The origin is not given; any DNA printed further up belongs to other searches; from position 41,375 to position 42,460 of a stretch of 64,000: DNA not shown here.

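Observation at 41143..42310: HipA-like kinase-domain protein overlapping a small DUF3037-like protein: candidate toxin-antitoxin-like or signalling pair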

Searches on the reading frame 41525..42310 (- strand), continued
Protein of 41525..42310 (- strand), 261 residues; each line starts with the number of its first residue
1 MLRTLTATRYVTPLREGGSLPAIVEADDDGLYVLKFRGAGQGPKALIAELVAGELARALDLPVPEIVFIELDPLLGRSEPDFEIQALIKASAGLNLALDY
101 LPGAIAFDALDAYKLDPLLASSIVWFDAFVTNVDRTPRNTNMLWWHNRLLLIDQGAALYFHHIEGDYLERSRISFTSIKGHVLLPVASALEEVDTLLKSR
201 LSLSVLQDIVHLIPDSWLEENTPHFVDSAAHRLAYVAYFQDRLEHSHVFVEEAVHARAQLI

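Call 36: search_protein_representatives(protein=window:41525-42310:-)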
Query: 261 residues. Proteins with E-value up to 0.001 (for the whole library): 2933; up to 1e-10: 1599; up to 1e-30: 378. The best 150 are listed.
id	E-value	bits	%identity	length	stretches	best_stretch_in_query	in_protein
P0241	5.2e-95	334.0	62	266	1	2-260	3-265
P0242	1.4e-76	273.6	51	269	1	4-260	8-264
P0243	7.3e-74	264.7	51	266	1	3-260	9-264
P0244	1.0e-73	264.2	59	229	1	31-260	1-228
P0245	6.4e-73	261.6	54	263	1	2-261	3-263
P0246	1.6e-72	260.3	54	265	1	2-261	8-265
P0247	5.0e-72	258.7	71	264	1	2-182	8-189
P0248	1.5e-70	253.9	49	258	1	2-261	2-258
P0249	6.2e-70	251.9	51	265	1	2-261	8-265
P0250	1.3e-69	250.8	54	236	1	3-232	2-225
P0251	1.8e-69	250.3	92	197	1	1-132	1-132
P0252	4.9e-68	245.6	66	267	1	20-202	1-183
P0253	5.3e-68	245.5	53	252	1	2-253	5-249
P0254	2.3e-66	240.1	49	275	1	3-258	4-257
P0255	2.5e-66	240.1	67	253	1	2-175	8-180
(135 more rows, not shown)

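Call 40: find_related_loci(query=A2, collection=genome_contigs, flank=10000)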
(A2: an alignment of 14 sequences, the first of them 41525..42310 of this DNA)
Query A2 (261 aa) in genome_contigs; peptide patterns used: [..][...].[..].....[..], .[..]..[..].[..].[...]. (x = any residue, [..] = any of these).
600 stretches matched a pattern (row limit reached: there are more); 600 encode a relative of the query (tblastn E <= 1e-3); the best 80 are kept; 80 distinct loci.
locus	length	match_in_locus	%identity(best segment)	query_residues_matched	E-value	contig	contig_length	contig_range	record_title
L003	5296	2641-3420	75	1-261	3e-131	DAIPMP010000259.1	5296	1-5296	MAG TPA_asm: Ktedonobacteraceae bacterium isolate CTOTU41336 NODE_14599_length_5296_cov_4.355657, whole genome shotgun s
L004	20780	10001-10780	75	1-261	2e-129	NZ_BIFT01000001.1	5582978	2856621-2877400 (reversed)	Dictyobacter alpinus strain Uno16 sequence1, whole genome shotgun sequence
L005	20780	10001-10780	74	1-261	1e-124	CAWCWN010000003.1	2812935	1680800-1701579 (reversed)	MAG: uncultured Chloroflexia bacterium isolate MFD05377.bin.2.163 genome assembly, contig: contig_36185, whole genome sh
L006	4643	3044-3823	72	1-261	5e-120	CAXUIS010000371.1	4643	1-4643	MAG TPA_asm: uncultured Ktedonobacteraceae bacterium isolate public_SRR14722098_metawrap_bin.4 genome assembly, contig:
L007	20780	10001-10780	72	1-261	1e-118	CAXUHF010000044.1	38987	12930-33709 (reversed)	MAG TPA_asm: uncultured Ktedonobacteraceae bacterium isolate public_SRR14722078_metawrap_bin.4 genome assembly, contig:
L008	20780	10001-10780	72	1-261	2e-117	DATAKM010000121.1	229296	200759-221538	MAG TPA_asm: Chloroflexia bacterium isolate SMAG_U6938 k141_270242, whole genome shotgun sequence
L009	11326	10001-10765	68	2-258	1e-110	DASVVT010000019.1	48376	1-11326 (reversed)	MAG TPA_asm: Pyrinomonadaceae bacterium isolate SMAG_U3350 k141_489318, whole genome shotgun sequence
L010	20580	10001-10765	67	2-258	1e-108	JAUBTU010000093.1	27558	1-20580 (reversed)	Microcoleus sp. B6-A1 NODE_106_length_27558_cov_22.843310, whole genome shotgun sequence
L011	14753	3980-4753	67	2-261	2e-107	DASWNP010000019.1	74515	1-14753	MAG TPA_asm: Pyrinomonadaceae bacterium isolate SMAG_U3417 k141_286509, whole genome shotgun sequence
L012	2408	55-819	68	2-257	3e-112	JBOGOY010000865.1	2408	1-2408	MAG: Pyrinomonadaceae bacterium isolate SD8039_metabat2.bin.3 NODE_4731_length_2408_cov_0.792635, whole genome shotgun s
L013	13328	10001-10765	67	2-258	1e-107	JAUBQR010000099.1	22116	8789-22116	Microcoleus sp. Pol12B4 NODE_180_length_22116_cov_23.525478, whole genome shotgun sequence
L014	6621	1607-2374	67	2-258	8e-107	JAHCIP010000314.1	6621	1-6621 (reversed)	MAG: Anaerolineae bacterium isolate TGS_CHL14 CHL14_314, whole genome shotgun sequence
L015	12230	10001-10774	64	1-259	8e-106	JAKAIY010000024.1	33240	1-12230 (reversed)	MAG: Chloroflexi bacterium isolate WY3.bin53 NODE_1953_length_33240_cov_1.543472, whole genome shotgun sequence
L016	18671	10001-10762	66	3-258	2e-105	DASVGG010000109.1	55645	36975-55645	MAG TPA_asm: Pyrinomonadaceae bacterium isolate SMAG_U2109 k141_1221088, whole genome shotgun sequence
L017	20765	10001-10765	65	2-258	3e-105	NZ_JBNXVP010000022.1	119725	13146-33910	Leptolyngbya sp. AN10 NODE_22_length_119725_cov_21.093505, whole genome shotgun sequence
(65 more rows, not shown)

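Call 66: predict_structure(alignment_id=A2)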
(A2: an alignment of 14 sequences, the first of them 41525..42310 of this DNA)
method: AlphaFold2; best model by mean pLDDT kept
length: 261 residues; sequences in the alignment: 14
mean_pLDDT: 92.4   pTM: 0.91
mean pLDDT of the five models: 92.4, 91.7, 91.6, 91.0, 89.3
residues with pLDDT >= 90: 206; 70-90: 46; 50-70: 9; < 50: 0
segments of 3 or more residues with pLDDT < 50: none
pLDDT, mean of each block of 10 residues (from residue 1): 93 71 94 92 92 98 97 89 90 95 94 95 98 93 94 87 80 95 98 98 97 92 81 95 97 97 81
secondary structure, 60 per line:
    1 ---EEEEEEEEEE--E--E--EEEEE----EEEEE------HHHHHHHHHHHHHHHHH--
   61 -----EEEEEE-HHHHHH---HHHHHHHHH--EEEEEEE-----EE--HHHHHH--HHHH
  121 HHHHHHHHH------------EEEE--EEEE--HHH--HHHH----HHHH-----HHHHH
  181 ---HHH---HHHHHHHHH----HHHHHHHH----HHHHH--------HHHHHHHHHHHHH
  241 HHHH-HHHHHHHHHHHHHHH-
elements in order: E4-13 E22-26 E31-35 H42-58 E66-71 H73-78 H82-90 E93-99 H109-114 H117-129 E142-145 E148-151 H159-162 H167-170 H176-180 H190-198 H203-210 H215-219 H228-244 H246-260

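Call 69: fold_search(model_id=the predicted structure, library=pdb)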
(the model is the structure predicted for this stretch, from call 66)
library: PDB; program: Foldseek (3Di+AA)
matches with E <= 10: 1085; with E <= 0.001: 42
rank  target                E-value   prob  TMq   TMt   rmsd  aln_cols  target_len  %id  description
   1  3akk_A                1.3e-06  1.00  0.59  0.53   6.3       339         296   12  Crystal structure of A Helicobacter pylori proinflammatory kinase CtkA (released 2010-12-01)
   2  3akk_B                2.2e-06  1.00  0.58  0.53   7.0       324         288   12  Crystal structure of A Helicobacter pylori proinflammatory kinase CtkA (released 2010-12-01)
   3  3akk_C                7.9e-06  1.00  0.56  0.52   7.2       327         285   12  Crystal structure of A Helicobacter pylori proinflammatory kinase CtkA (released 2010-12-01)
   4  3akl_A                8.8e-06  1.00  0.57  0.54   6.5       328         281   12  Crystal structure of A Helicobacter pylori proinflammatory kinase CtkA (released 2010-12-01)
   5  3akj_A                9.7e-06  1.00  0.52  0.50   7.9       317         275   12  Crystal structure of A Helicobacter pylori proinflammatory kinase CtkA (released 2010-12-01)
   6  3akk_D                1.1e-05  1.00  0.57  0.53   7.2       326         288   12  Crystal structure of A Helicobacter pylori proinflammatory kinase CtkA (released 2010-12-01)
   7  4hne_B                2.5e-05  1.00  0.50  0.41   8.1       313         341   14  Crystal structure of the catalytic domain of human type II alpha Phosphatidylinositol 4-kinase (PI4KIIalpha) in comple (released 2014-04-09)
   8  3akl_C                2.6e-05  1.00  0.57  0.54   7.4       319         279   13  Crystal structure of A Helicobacter pylori proinflammatory kinase CtkA (released 2010-12-01)
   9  5wrr_B                3.6e-05  1.00  0.48  0.32   8.7       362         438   15  Crystal structure of Fam20A (released 2017-05-03)
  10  5yh0_G                7.0e-05  1.00  0.50  0.37   7.4       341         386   14  The structure of DrFam20C1 (released 2018-04-11)
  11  5yh0_E                1.0e-04  1.00  0.52  0.38   7.6       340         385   13  The structure of DrFam20C1 (released 2018-04-11)
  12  5yh2_C                1.1e-04  1.00  0.51  0.36   7.6       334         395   13  The structure of DrFam20C1 and hFam20A complex (released 2018-04-11)
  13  4kqb_A                1.1e-04  1.00  0.49  0.34   8.1       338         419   10  crystal structure of the Golgi casein kinase with Mn/ADP bound (released 2013-06-26)
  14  5yh0_A                1.4e-04  1.00  0.53  0.39   7.0       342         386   13  The structure of DrFam20C1 (released 2018-04-11)
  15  4kqa_B                1.9e-04  1.00  0.48  0.32   8.3       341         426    9  Crystal structure of the golgi casein kinase (released 2013-06-26)
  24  4pu5                  4.8e-04  1.00  0.42  0.27   9.7       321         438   10  Shewanella oneidensis Toxin Antitoxin System Toxin Protein HipA Bound with AMPPNP and Mg (released 2014-08-06)
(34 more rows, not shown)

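Call 75: search_dna_similar(query=window:41525-42310:-, collection=plasmids, mode=protein, max_evalue=0.001, max_rows=30)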
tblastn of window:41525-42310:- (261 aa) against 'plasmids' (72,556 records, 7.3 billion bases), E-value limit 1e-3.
Records with a match: 15; places in all: 15; records where one place covers at least 80% of the query: 10.
Best place of each record, by identity: <60% 15.
By first word of the organism name: Streptomyces 3; Pantoea 2; Leptolyngbya 2; Parabacteroides 1; Bacteroides 1; Chondrinema 1; Nonomuraea 1; Shinella 1; Photobacterium 1; Aeromonas 1; and 1 more.
By predicted mobility (MOB-suite, as given by PLSDB): non-mobilizable 13; mobilizable 1; conjugative 1.
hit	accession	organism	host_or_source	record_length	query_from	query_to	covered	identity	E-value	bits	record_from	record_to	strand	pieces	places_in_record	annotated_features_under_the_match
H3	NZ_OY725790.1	Parabacteroides distasonis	-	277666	2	261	100%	52.7%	2e-76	258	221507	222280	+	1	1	HipA family kinase | DUF3037 domain-containing protein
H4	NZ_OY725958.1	Bacteroides finegoldii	-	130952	2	261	100%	51.1%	3e-77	261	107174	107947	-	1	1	HipA family kinase | DUF3037 domain-containing protein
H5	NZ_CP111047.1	Chondrinema litorale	Seaweed,red alga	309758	2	257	98%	46.1%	1e-66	230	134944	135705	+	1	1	HipA family kinase | DUF3037 domain-containing protein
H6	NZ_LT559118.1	Nonomuraea gerenzanensis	-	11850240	1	259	99%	45.2%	5e-63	220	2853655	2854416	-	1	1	none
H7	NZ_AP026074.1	Streptomyces nigrescens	-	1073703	2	242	92%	46.6%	3e-53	192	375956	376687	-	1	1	none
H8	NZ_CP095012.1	Streptomyces sp. 2P-4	cell culture,mudflats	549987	1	243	93%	44.8%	1e-53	193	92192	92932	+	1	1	HipA family kinase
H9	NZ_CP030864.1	Streptomyces globosus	cell culture,environment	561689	1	243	93%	44.8%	1e-53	193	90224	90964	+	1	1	HipA family kinase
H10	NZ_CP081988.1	Shinella oryzae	cell culture,rhizosphere soil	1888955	16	229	82%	28.0%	4e-7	58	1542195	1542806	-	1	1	none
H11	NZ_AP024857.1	Photobacterium toruni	-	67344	4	223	84%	27.1%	3e-4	49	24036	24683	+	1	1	HipA family kinase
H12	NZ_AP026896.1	Aeromonas caviae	Microbe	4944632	6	220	82%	26.8%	1e-3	48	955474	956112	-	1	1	none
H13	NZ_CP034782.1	Pseudomonas sp. MPC6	-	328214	5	158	59%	30.6%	3e-4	49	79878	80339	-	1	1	HipA family kinase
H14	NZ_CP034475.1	Pantoea agglomerans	food,leaf from rome apple cultivar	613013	5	158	59%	26.8%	2e-4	50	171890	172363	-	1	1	HipA family kinase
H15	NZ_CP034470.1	Pantoea agglomerans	food,leaf from rome apple cultivar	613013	5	158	59%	26.8%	2e-4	50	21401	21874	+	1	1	HipA family kinase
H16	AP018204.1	Leptolyngbya boryana NIES-2135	-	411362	187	258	28%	47.2%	1e-10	69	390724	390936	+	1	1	hypothetical protein (x2)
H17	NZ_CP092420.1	Leptolyngbya boryana IU 594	-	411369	187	258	28%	47.2%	1e-10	69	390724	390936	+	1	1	hypothetical protein | DUF3037 domain-containing protein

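Call 77: get_annotated_region(hit=H13, flank=3000)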
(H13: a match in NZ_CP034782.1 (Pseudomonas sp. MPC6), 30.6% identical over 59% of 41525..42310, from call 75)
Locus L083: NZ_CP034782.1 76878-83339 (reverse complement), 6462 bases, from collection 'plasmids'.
description: Pseudomonas sp. MPC6 plasmid pMPC6-328K, complete sequence
organism: Pseudomonas sp. MPC6 (NCBI taxid 2498848)
taxonomy: Bacteria; Pseudomonadota; Gammaproteobacteria; Pseudomonadales; Pseudomonadaceae; Pseudomonas; Pseudomonas sp. MPC6
host: -; source: -; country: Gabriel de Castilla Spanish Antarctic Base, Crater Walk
typing (MOB-suite, as given by PLSDB): conjugative; relaxase MOBP; mating-pair formation MPF_I
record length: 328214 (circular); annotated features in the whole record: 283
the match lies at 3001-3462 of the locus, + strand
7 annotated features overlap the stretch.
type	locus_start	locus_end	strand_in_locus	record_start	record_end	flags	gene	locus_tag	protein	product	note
CDS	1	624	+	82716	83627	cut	-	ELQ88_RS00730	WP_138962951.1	zinc ABC transporter substrate-binding protein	-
CDS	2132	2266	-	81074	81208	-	-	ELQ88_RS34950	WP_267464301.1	hypothetical protein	-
CDS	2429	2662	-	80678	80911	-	-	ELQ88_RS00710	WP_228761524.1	hypothetical protein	-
CDS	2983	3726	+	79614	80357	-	-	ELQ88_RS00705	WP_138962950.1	HipA family kinase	-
CDS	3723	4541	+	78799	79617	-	-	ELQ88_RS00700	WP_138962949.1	DUF3037 domain-containing protein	-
CDS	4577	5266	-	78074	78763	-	-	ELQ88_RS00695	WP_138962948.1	IS6 family transposase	-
CDS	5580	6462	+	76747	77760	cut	-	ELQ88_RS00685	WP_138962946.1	GlxA family transcriptional regulator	-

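Call 78: get_annotated_region(hit=H3, flank=4000)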
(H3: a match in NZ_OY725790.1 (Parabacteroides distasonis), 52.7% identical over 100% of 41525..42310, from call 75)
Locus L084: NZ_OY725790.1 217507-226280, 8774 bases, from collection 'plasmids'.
description: Parabacteroides distasonis strain Parabacteroides distasonis TSDC17.2-1.1 plasmid 45, complete sequence
organism: Parabacteroides distasonis (NCBI taxid 823)
taxonomy: Bacteria; Bacteroidota; Bacteroidia; Bacteroidales; Tannerellaceae; Parabacteroides; Parabacteroides distasonis
host: -; source: -; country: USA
typing (MOB-suite, as given by PLSDB): non-mobilizable
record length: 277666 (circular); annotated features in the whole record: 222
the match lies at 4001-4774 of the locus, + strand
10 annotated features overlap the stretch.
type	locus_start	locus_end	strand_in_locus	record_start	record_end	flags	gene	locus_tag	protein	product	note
CDS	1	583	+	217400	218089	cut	-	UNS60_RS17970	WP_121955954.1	ComF family protein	-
CDS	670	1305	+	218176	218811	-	pyrE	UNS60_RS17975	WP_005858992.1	orotate phosphoribosyltransferase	GO:0009220 - pyrimidine ribonucleotide biosynthetic process [Evidence IEA]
CDS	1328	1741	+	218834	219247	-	-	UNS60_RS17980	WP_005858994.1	polyketide cyclase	-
CDS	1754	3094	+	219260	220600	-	argH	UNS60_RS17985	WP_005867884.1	argininosuccinate lyase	GO:0042450 - arginine biosynthetic process via ornithine [Evidence IEA]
CDS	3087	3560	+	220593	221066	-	-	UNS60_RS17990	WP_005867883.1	(2Fe-2S)-binding protein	-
CDS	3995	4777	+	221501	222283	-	-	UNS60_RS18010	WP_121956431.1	HipA family kinase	-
CDS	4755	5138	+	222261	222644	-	-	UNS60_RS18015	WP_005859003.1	DUF3037 domain-containing protein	-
CDS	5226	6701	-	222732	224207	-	gltA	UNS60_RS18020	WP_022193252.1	NADPH-dependent glutamate synthase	GO:0006537 - glutamate biosynthetic process [Evidence IEA]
CDS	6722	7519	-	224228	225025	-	-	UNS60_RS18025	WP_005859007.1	sulfide/dihydroorotate dehydrogenase-like FAD/NAD-binding protein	-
CDS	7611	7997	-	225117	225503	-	-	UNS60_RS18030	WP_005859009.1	co-chaperone GroES family protein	-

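Call 87: search_solved_structures(query=A2, max_evalue=1, show_alignments=2)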
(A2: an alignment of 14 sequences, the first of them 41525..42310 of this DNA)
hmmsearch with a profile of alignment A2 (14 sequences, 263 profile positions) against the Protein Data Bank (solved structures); distinct sequences matched with E-value up to 1: 1.
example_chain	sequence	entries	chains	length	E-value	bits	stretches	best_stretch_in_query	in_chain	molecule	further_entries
3tzt_A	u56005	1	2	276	0.33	13.2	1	118-186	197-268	Glycosyl transferase family 8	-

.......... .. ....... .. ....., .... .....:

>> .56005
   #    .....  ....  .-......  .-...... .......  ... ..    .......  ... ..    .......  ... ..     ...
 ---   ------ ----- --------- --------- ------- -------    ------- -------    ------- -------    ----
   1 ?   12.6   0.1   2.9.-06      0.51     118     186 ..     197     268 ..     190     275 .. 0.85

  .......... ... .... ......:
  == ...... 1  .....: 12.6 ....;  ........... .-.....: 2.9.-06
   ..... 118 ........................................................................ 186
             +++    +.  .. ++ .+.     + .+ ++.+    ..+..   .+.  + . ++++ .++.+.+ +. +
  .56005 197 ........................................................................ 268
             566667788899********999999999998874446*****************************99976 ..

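Call 91: get_annotated_region(hit=H17, flank=3000)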
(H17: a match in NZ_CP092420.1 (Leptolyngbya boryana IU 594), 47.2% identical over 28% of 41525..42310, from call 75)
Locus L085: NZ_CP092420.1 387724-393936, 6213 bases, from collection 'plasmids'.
description: Leptolyngbya boryana IU 594 plasmid p1, complete sequence
organism: Leptolyngbya boryana IU 594 (NCBI taxid 462680)
taxonomy: Bacteria; Cyanobacteriota; Cyanophyceae; Leptolyngbyales; Leptolyngbyaceae; Leptolyngbya; Leptolyngbya boryana; Leptolyngbya boryana IU 594
host: -; source: -; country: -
typing (MOB-suite, as given by PLSDB): non-mobilizable
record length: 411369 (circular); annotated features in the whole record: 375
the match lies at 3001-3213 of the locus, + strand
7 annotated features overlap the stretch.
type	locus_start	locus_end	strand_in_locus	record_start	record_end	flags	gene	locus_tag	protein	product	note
CDS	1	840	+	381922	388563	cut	-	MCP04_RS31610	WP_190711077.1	caspase family protein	GO:0006508 - proteolysis [Evidence IEA]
CDS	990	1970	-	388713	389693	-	-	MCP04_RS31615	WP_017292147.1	IS110 family transposase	-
CDS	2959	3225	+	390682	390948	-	-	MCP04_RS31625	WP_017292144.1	hypothetical protein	-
CDS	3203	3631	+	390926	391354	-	-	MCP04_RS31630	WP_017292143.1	DUF3037 domain-containing protein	-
CDS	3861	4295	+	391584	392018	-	-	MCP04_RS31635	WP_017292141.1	EamA family transporter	-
CDS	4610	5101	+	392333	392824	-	-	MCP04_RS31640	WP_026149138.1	universal stress protein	-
CDS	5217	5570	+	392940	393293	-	-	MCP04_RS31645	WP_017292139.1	hypothetical protein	-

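Call 93: find_related_loci(query=A2, collection=viral_contigs, flank=6000)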
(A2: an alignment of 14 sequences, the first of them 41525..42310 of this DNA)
Query A2 (261 aa) in viral_contigs; peptide patterns used: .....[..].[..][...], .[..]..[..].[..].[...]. (x = any residue, [..] = any of these).
12 stretches matched a pattern, but none encodes a relative of the query by tblastn (E <= 1e-3).

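Call 98: search_protein_families(library=padloc, alignment_id=A7, max_evalue=1e-10)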
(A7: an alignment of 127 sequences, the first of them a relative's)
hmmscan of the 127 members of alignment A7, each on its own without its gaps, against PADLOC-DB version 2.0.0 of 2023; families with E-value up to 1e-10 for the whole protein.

A. member 1, L002:9033-9782:- (249 aa): 0 families

B. families by the number of members that match (of 127 scanned): 63 families (the first 25 are shown)
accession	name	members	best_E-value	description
PDLC02861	DpdF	1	6.8e-223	DpdF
PDLC02864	DpdF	1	2.4e-204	DpdF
PDLC02870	DpdF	1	1.6e-143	DpdF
PDLC01097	C3a214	1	1.8e-120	GlgB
PDLC03928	PsyrT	1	5.9e-102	-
PDLC04042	PD-T4-6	1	4.5e-87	-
PDLC02865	DpdF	1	4e-82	DpdF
PDLC04061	PD-T4-6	1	1.1e-81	-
PDLC04053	PD-T4-6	1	4.1e-81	-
PDLC04054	PD-T4-6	1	1.8e-75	-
PDLC04060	PD-T4-6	1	1.1e-73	-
PDLC04041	PD-T4-6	1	2.3e-72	-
PDLC04039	PD-T4-6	1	2e-70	-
PDLC04057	PD-T4-6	1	6e-69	-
PDLC04043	PD-T4-6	1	1.2e-68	-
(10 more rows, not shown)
